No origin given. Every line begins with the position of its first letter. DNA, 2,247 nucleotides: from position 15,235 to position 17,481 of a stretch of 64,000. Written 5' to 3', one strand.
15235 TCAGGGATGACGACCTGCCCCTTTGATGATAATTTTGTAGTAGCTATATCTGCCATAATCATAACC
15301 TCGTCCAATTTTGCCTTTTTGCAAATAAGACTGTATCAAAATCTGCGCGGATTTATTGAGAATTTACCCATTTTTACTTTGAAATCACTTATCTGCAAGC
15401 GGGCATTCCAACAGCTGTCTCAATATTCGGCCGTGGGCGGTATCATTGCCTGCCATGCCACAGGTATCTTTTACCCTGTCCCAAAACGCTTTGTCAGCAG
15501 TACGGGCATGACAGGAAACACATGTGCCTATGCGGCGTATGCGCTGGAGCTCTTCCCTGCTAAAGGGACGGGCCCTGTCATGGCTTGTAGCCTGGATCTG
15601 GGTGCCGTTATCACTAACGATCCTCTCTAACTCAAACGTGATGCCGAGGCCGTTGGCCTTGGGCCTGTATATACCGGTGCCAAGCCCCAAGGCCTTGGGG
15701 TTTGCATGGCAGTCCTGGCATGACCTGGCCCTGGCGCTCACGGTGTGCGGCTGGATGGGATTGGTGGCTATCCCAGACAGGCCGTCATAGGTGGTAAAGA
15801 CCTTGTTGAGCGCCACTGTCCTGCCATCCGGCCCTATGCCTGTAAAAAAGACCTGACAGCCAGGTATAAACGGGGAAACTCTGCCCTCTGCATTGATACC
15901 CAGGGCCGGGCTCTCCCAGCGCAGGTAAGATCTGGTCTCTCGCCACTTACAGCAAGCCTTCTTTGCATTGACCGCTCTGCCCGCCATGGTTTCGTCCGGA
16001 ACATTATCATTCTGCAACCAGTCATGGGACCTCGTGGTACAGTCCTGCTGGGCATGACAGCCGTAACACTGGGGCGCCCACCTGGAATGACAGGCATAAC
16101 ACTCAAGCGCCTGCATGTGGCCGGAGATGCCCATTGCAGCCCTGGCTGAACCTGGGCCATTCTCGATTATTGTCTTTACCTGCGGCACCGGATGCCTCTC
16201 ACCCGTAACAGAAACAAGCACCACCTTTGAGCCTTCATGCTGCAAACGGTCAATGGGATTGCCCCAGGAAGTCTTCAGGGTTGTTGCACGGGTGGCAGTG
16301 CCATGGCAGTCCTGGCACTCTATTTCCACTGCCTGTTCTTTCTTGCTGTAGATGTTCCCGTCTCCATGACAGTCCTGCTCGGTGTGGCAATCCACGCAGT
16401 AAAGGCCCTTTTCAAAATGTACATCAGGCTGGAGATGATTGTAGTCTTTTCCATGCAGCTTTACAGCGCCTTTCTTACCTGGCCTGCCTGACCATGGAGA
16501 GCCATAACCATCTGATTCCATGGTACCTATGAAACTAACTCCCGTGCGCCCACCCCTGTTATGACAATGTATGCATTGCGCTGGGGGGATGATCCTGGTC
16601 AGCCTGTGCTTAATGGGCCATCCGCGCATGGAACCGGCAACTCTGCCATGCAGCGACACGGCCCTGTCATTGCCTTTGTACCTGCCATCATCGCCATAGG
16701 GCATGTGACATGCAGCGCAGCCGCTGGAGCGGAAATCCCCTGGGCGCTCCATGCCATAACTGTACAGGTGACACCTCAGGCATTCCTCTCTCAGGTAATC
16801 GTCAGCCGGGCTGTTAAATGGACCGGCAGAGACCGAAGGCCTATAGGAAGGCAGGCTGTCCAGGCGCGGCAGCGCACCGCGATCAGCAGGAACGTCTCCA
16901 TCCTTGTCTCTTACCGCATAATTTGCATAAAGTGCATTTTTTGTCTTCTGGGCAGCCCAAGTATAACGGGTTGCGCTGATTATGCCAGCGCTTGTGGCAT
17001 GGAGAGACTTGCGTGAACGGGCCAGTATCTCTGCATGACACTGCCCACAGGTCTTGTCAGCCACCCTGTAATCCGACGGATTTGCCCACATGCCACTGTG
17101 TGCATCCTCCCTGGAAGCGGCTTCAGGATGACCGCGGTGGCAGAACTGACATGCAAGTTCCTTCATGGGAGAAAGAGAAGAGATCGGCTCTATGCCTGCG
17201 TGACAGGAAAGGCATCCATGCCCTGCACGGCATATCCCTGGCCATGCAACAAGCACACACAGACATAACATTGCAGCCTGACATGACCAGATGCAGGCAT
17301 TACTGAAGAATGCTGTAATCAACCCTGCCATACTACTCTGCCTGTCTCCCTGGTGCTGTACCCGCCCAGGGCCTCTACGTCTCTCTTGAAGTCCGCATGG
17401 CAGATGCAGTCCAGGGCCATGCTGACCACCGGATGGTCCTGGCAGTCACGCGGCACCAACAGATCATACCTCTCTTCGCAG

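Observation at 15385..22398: Translationally coupled unit linking C1/methionine metabolism, two MoeA paralogs and a 12-haem cytochrome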

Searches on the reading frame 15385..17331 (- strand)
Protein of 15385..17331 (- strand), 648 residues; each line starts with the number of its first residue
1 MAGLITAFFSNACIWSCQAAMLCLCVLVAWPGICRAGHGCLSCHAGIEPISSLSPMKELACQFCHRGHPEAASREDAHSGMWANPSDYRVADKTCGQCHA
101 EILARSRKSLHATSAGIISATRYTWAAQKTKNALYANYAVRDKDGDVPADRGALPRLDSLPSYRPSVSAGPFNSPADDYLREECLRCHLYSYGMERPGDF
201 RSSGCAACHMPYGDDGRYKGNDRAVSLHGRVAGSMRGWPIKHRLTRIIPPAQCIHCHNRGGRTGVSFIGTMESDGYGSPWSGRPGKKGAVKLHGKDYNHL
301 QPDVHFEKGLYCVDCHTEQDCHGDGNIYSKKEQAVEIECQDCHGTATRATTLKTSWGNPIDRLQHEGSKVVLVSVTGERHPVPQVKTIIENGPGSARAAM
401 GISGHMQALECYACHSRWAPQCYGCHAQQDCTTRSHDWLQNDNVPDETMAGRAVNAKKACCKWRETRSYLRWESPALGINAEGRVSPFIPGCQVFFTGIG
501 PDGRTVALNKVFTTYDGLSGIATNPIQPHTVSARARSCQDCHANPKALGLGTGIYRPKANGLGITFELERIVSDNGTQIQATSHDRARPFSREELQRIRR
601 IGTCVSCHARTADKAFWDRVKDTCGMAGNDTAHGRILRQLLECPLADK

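Call 4: search_protein_families(library=pfam, proteins=[window:15385-17331:-], max_evalue=0.01)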
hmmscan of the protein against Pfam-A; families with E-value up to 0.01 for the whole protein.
window:15385-17331:- (648 aa): 2 families
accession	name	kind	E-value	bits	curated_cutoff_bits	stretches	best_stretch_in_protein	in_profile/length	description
PF14537.11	Cytochrom_c3_2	-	3.1e-08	34.4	25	1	36-101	5-66/79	Cytochrome c3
PF14522.11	Cytochrome_C7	-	4.3e-07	30.1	24.8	1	303-350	6-55/67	Cytochrome c7 and related cytochrome c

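Call 5: search_protein_families(library=ncbifam, proteins=[window:15385-17331:-], max_evalue=0.01)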
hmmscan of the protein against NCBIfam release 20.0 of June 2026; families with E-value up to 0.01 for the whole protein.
window:15385-17331:- (648 aa): 3 families
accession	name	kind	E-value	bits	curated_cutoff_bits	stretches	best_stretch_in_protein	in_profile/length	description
NF040943.1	cytoc3_ExtM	equivalog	1.3e-88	297.8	800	1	34-617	16-585/599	selenite/tellurite reduction operon c-type cytochrome ExtM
NF040967.1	cytc_ExtN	equivalog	1.1e-19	70.6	200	1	400-565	216-365/415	selenite/tellurite reduction operon c-type cytochrome ExtN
NF040968.1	FeS_ExtO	equivalog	2.7e-19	69.3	200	1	400-565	216-364/416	selenite/tellurite reduction operon b-type cytochrome iron-sulfur cluster-binding subunit ExtO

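Call 8: find_encoding_contigs(protein=window:15385-17331:-, flank=10000, max_places=6)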
Protein window:15385-17331:- (648 aa): no gene with exactly this product is on record in the collection.

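Call 10: find_homologous_proteins(query=window:15385-17331:-, max_evalue=1e-10)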
Query window:15385-17331:- (648 aa): 2799 proteins with E <= 1e-10 among 8000 candidates; the best 120 are listed.
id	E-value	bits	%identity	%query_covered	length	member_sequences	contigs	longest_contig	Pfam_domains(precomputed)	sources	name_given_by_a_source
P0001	0.0e+0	1510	100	97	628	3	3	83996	PF14537.12,PF14522.12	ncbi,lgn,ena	-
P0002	0.0e+0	1024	70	94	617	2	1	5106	PF14537.12,PF14522.12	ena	-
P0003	2.7e-295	1000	69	93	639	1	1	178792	PF14537.12,PF14522.12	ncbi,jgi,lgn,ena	-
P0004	2.3e-291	987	66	97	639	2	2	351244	PF14537.12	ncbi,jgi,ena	-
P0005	1.4e-278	944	71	87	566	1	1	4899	PF14522.12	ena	-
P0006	6.1e-273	926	67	90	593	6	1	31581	PF14537.12,PF14522.12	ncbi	-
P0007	3.6e-270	916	62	94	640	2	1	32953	PF14537.12,PF02085.22,PF14522.12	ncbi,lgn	-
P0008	3.9e-270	916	64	93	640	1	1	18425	PF14537.12,PF14522.12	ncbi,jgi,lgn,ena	-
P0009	2.0e-265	901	64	93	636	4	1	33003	PF14537.12,PF14522.12,PF22113.2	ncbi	-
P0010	1.1e-263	895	63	93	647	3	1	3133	PF14537.12,PF13435.12,PF02085.22,PF14522.12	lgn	-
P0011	4.5e-262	890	61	93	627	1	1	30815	PF14537.12,PF02085.22,PF14522.12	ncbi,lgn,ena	-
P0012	9.8e-262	889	64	93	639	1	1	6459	PF14537.12,PF14522.12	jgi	-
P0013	1.1e-261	888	62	93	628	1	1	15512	PF14537.12,PF02085.22,PF14522.12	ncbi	-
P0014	1.6e-261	888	61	97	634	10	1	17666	PF14537.12,PF14522.12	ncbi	-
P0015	4.8e-261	886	60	96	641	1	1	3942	PF14537.12,PF02085.22,PF14522.12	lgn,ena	-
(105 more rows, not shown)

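Call 11: find_encoding_contigs(protein=P0001, flank=10000, max_places=4)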
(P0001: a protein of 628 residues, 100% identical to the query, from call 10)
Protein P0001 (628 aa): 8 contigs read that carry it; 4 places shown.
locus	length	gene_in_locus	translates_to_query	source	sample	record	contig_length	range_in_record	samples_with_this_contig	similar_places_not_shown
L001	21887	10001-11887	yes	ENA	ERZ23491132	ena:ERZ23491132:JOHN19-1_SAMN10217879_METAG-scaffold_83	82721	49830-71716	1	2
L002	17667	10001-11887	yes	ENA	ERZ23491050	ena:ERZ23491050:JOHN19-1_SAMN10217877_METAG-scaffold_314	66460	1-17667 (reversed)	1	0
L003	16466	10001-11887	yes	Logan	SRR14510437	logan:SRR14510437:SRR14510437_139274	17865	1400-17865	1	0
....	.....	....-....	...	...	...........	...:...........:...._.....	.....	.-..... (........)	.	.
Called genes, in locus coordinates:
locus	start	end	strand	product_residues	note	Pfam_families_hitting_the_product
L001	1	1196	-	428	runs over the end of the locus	PF03721:UDPG_MGDP_dh_N, PF00984:UDPG_MGDP_dh, PF03720:UDPG_MGDP_dh_C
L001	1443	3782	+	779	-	PF00041:fn3 (faint), PF16655:PhoD_N (faint), PF16656:Pur_ac_phosph_N (faint)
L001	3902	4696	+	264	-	-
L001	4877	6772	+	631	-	PF02574:S-methyl_trans, PF02219:MTHFR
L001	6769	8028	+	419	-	PF03453:MoeA_N, PF00994:MoCF_biosynth, PF03454:MoeA_C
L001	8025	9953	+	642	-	PF03453:MoeA_N, PF00994:MoCF_biosynth, PF03454:MoeA_C, PF12727:PBP_like, PF12974:Phosphonate-bd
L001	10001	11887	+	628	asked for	PF14522:Cytochrome_C7 (faint), PF14537:Cytochrom_c3_2 (faint)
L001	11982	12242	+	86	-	PF04014:MazE_antitoxin (weak)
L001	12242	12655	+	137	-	PF13470:PIN_3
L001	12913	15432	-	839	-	PF00535:Glycos_transf_2, PF10111:Glyco_tranf_2_2, PF13641:Glyco_tranf_2_3, PF20706:GT4-conflict (faint), PF13439:Glyco_transf_4, PF13579:Glyco_trans_4_4 (weak), PF00534:Glycos_transf_1, PF13692:Glyco_trans_1_4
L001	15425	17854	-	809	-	PF00535:Glycos_transf_2, PF10111:Glyco_tranf_2_2 (weak), PF13641:Glyco_tranf_2_3 (weak), PF00535:Glycos_transf_2, PF13641:Glyco_tranf_2_3 (weak)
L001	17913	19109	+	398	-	PF13692:Glyco_trans_1_4 (weak)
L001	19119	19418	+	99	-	-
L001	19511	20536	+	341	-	-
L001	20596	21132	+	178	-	-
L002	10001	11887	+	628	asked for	PF14522:Cytochrome_C7 (faint), PF14537:Cytochrom_c3_2 (faint)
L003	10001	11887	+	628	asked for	PF14522:Cytochrome_C7 (faint), PF14537:Cytochrom_c3_2 (faint)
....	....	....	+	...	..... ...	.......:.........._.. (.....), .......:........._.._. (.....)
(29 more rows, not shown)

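Call 12: find_encoding_contigs(protein=P0003, flank=10000, max_places=3)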
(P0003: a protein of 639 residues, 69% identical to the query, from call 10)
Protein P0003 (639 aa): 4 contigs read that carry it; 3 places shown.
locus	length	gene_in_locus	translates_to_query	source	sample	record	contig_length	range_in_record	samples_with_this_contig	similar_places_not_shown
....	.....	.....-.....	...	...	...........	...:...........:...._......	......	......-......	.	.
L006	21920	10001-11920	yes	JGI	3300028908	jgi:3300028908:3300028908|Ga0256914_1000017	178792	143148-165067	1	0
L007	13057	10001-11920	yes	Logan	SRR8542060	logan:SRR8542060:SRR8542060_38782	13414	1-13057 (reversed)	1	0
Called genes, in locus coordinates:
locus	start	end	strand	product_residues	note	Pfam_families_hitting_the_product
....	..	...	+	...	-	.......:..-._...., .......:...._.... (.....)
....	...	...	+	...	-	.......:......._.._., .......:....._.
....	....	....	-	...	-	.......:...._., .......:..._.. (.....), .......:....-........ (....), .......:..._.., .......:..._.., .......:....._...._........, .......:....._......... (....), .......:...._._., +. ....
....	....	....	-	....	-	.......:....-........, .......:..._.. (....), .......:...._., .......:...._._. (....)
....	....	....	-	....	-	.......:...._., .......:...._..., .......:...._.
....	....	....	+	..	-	-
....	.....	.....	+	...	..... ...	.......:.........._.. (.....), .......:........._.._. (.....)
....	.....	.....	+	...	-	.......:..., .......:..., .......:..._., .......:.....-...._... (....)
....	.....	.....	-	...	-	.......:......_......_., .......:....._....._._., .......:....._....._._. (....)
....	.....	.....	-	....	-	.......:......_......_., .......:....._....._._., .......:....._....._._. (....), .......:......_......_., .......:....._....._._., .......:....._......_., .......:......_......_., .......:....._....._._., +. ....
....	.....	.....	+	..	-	-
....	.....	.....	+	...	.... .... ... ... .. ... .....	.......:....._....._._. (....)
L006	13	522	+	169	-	PF01965:DJ-1_PfpI, PF17124:ThiJ_like (faint)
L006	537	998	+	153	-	PF12900:Pyridox_ox_2, PF01243:PNPOx_N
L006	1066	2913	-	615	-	PF21185:RecD_N, PF13086:AAA_11 (faint), PF00580:UvrD-helicase (weak), PF13245:AAA_19, PF13604:AAA_30, PF05127:NAT10_TcmA_helicase, PF01443:Viral_helicase1 (weak), PF13538:UvrD_C_2, +1 more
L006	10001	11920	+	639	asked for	PF14522:Cytochrome_C7 (faint), PF14537:Cytochrom_c3_2 (faint)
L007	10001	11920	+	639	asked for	PF14522:Cytochrome_C7 (faint), PF14537:Cytochrom_c3_2 (faint)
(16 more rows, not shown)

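Call 13: find_encoding_contigs(protein=P0004, flank=10000, max_places=3)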
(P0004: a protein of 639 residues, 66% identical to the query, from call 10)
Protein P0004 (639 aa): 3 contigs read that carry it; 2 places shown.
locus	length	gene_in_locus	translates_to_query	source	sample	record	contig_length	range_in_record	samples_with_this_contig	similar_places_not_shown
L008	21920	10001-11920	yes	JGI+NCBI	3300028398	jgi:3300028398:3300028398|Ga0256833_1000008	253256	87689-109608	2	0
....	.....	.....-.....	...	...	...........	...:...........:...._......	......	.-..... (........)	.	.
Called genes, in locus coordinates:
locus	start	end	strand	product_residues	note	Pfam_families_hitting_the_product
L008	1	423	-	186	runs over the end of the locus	-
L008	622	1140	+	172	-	PF01965:DJ-1_PfpI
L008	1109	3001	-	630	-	PF21185:RecD_N, PF00580:UvrD-helicase (weak), PF13086:AAA_11 (faint), PF13245:AAA_19, PF13604:AAA_30, PF05127:NAT10_TcmA_helicase, PF01443:Viral_helicase1 (weak), PF13538:UvrD_C_2, +1 more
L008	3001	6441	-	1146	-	PF00580:UvrD-helicase, PF13245:AAA_19 (weak), PF13538:UvrD_C_2 (faint), PF13245:AAA_19 (weak), PF13361:UvrD_C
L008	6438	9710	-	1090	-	PF04257:RecC_N, PF27451:RecC_4th, PF17946:RecC_C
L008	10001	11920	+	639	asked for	PF14537:Cytochrom_c3_2 (faint)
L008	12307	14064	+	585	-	PF00041:fn3 (weak), PF00801:PKD, PF18911:PKD_4, PF22352:K319L-like_PKD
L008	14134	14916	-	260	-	PF13632:Glyco_trans_2_3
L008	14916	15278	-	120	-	PF00535:Glycos_transf_2 (weak)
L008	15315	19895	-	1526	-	PF00535:Glycos_transf_2, PF10111:Glyco_tranf_2_2, PF13641:Glyco_tranf_2_3, PF00535:Glycos_transf_2, PF10111:Glyco_tranf_2_2 (weak), PF13439:Glyco_transf_4, PF00534:Glycos_transf_1, PF13692:Glyco_trans_1_4, +1 more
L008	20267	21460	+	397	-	-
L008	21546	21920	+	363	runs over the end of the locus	PF02350:Epimerase_2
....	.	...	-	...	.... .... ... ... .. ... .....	-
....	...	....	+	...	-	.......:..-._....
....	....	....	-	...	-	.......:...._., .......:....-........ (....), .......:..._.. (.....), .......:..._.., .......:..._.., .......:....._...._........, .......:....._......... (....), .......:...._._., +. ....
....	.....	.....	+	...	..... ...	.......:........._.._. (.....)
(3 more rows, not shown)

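Call 16: find_related_loci(query=A1, collection=genome_contigs, flank=10000)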
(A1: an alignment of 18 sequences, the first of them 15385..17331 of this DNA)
Query A1 (648 aa) in genome_contigs; peptide patterns used: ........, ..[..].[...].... (x = any residue, [..] = any of these).
600 stretches matched a pattern (row limit reached: there are more); 582 encode a relative of the query (tblastn E <= 1e-3); the best 80 are kept; 80 distinct loci.
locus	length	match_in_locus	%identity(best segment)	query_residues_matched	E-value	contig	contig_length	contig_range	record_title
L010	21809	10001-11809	69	40-642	0e+0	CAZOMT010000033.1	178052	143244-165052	MAG TPA_asm: uncultured Thermodesulfatator sp. isolate binchicken_co219_236 genome assembly, contig: k141_91838, whole g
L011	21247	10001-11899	59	1-647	0e+0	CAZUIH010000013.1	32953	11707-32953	MAG TPA_asm: uncultured Desulfobacterales bacterium isolate binchicken_co64_116 genome assembly, contig: NODE_815_length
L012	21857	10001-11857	61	14-641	0e+0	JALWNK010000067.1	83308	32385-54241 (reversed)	MAG: Deltaproteobacteria bacterium isolate M17_metabat2_scaf2bin.252 M17_NODE_77_length_83308_cov_9.636215, whole genome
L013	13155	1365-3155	62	40-642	0e+0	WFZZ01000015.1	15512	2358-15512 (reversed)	MAG: Deltaproteobacteria bacterium isolate S143_37 k151_117590, whole genome shotgun sequence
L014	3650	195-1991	63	39-642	0e+0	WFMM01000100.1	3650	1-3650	MAG: Nitrospirae bacterium isolate S009_28 k151_40318, whole genome shotgun sequence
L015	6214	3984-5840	61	21-641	0e+0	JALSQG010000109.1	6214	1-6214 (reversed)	MAG: Deltaproteobacteria bacterium isolate 356-284_metabat2_scaf2bin.123 356-284_scaffold_3717_c2, whole genome shotgun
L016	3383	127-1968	57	24-641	0e+0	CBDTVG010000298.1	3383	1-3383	MAG TPA_asm: uncultured Candidatus Electrothrix sp. isolate SRR7614715_binner13_Refined_5 genome assembly, contig: ERZ23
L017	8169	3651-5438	59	37-641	0e+0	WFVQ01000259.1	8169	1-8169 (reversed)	MAG: Deltaproteobacteria bacterium isolate S140_46 k151_83166, whole genome shotgun sequence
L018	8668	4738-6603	55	19-641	0e+0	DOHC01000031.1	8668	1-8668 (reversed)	MAG TPA_asm: Nitrospiraceae bacterium isolate UBA8922 contig_193363, whole genome shotgun sequence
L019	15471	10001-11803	56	36-642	0e+0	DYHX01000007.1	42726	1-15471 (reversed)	MAG TPA_asm: Nitrospira japonica isolate DR5_44_14 Afr_mines_DR5_87_length_42726_cov_5_773078, whole genome shotgun sequ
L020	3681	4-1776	54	46-646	0e+0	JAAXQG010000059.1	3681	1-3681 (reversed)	MAG: Desulfuromonadales bacterium isolate MAG-BB-08 scaffold_2568, whole genome shotgun sequence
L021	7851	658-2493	53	22-642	0e+0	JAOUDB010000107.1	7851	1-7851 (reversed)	MAG: Desulfuromonadales bacterium isolate 24_Oct_SF_Bin9 24_Oct_SF_Bin9_scaffold_2504_c1, whole genome shotgun sequence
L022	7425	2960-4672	52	39-641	0e+0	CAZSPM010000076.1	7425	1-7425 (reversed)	MAG TPA_asm: uncultured Eubacteriales bacterium isolate binchicken_co275_105 genome assembly, contig: NODE_17249_length_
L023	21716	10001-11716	52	39-642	0e+0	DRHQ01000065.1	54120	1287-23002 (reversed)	MAG TPA_asm: Candidatus Aminicenantes bacterium isolate HyVt-373 HyVt-373_k145_416908, whole genome shotgun sequence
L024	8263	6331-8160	52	21-642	0e+0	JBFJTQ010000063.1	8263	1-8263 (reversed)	MAG: Candidatus Binatia bacterium isolate Mix_sand19.2022.05.D.23 k141_3653873_length_8263_cov_8.0000, whole genome shot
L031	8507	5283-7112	50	14-640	0e+0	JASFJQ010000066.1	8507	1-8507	MAG: Chromatiaceae bacterium isolate D0608U02metaG_Bin_7 D0608U02metaG_FD_scaffold_1203_c1, whole genome shotgun sequenc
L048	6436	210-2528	33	5-641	4e-117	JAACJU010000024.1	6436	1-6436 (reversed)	MAG: Arcobacter sp. LC1 Acrobacter.24, whole genome shotgun sequence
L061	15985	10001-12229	34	36-641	9e-113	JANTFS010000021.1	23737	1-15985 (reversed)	MAG: Rhodobacteraceae bacterium isolate bin10013 c_000000001733, whole genome shotgun sequence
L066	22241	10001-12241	33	36-648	1e-112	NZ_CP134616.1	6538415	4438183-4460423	MAG: Roseibium sp. isolate RCC3390-4c chromosome, complete genome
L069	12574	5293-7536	34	36-648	9e-112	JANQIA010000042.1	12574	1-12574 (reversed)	MAG: Rhodovibrionaceae bacterium isolate PL24a_bin.31 k99_895024, whole genome shotgun sequence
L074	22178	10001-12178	34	33-621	1e-110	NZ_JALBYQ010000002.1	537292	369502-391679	Aliiroseovarius subalbicans strain N1Y82 NODE_2_length_537292_cov_585.209594, whole genome shotgun sequence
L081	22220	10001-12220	33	39-641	1e-109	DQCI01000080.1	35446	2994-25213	MAG TPA_asm: Rhodobacteraceae bacterium isolate UBA9292 contig_24706, whole genome shotgun sequence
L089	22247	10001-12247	33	36-648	1e-108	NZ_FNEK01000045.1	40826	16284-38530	Aliiruegeria lutimaris strain DSM 25294, whole genome shotgun sequence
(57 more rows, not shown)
